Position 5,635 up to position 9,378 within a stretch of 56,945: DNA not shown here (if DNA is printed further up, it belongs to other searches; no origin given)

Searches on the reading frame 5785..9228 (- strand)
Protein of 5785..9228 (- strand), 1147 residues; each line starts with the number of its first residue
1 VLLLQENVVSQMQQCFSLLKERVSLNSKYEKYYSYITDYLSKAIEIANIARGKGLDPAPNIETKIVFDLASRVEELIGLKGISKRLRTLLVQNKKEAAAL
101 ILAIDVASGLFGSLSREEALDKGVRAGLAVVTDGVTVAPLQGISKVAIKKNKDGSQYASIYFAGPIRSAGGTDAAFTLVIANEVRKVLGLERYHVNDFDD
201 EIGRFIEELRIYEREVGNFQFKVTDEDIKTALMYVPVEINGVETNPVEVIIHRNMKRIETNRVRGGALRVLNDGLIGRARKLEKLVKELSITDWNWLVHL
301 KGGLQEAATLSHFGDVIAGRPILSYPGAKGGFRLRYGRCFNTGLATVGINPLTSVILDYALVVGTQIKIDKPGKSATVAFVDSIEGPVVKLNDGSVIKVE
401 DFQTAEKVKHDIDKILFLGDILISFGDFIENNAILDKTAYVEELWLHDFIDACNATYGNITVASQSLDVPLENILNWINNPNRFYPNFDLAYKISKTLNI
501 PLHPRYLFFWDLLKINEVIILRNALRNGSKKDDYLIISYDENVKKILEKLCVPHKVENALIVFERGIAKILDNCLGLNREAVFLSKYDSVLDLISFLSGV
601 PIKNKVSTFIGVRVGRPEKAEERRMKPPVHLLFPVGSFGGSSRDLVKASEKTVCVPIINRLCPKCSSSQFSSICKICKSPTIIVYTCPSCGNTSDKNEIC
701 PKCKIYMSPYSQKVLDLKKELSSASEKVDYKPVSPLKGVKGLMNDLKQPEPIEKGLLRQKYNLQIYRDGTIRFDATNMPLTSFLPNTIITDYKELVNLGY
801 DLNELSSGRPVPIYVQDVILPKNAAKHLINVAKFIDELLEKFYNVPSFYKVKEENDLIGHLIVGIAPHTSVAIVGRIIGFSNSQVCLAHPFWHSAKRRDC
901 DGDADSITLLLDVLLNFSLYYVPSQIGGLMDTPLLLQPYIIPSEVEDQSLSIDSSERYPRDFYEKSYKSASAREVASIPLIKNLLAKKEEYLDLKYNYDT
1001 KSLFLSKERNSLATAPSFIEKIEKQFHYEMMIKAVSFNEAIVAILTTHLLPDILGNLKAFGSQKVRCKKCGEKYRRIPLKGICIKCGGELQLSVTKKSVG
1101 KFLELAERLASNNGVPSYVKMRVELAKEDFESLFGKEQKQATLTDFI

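Call 9: search_protein_families(library=pfam, proteins=[window:5785-9228:-], max_evalue=0.001)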
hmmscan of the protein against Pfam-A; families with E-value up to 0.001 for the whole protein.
window:5785-9228:- (1147 aa): 3 families
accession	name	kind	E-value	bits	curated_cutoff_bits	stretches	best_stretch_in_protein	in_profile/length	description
PF24844.1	PolC_DP2_central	-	2.3e-115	385.9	24.3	1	314-693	16-369/372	DNA polymerase II large subunit DP2, central domain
PF24846.1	PolC_DP2_cat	-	1.2e-102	343.3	24.3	1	734-1021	6-299/299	DNA polymerase II large subunit DP2, catalytic domain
PF03833.19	PolC_DP2_N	-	3.6e-96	321.9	24.3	1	31-301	1-269/271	DNA polymerase II large subunit DP2, N-terminal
